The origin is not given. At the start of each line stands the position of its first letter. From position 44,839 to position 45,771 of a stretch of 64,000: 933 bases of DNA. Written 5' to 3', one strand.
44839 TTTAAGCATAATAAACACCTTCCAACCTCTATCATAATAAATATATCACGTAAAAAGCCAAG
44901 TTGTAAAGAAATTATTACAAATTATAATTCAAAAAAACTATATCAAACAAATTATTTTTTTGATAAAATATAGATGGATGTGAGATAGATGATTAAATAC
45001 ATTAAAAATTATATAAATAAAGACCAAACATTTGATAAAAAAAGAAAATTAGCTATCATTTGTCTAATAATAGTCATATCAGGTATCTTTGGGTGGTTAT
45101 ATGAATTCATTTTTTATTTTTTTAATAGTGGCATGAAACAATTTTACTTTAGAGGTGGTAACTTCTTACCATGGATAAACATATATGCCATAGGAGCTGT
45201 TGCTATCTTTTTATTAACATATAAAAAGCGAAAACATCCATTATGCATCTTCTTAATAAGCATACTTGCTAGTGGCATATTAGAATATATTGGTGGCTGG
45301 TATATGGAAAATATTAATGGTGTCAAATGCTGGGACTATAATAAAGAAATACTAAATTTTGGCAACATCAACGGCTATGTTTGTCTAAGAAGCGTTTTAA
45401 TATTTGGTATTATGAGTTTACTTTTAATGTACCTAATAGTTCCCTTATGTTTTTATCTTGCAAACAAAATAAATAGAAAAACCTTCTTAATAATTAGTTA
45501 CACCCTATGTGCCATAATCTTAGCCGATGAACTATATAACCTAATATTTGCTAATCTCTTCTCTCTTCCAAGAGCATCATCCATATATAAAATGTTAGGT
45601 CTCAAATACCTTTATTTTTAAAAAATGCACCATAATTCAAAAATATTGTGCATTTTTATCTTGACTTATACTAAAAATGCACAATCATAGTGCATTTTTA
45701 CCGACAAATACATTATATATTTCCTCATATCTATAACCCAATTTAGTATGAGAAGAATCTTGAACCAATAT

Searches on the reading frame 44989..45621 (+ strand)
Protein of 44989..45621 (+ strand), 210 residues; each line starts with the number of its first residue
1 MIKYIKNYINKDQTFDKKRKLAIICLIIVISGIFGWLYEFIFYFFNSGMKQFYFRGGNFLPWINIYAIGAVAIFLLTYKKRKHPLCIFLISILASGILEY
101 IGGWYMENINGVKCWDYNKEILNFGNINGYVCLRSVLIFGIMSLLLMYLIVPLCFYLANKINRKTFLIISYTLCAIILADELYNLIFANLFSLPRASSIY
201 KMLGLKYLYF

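Call 70: search_protein_families(library=pfam, max_evalue=0.05, proteins=[window:44989-45621:+])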
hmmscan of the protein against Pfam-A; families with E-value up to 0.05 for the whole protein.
window:44989-45621:+ (210 aa): 1 family
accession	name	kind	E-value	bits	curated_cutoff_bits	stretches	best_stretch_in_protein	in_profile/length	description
PF06541.16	ABC_trans_CmpB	-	1.4e-28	100.4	25.9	1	27-183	2-149/151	Putative ABC-transporter type IV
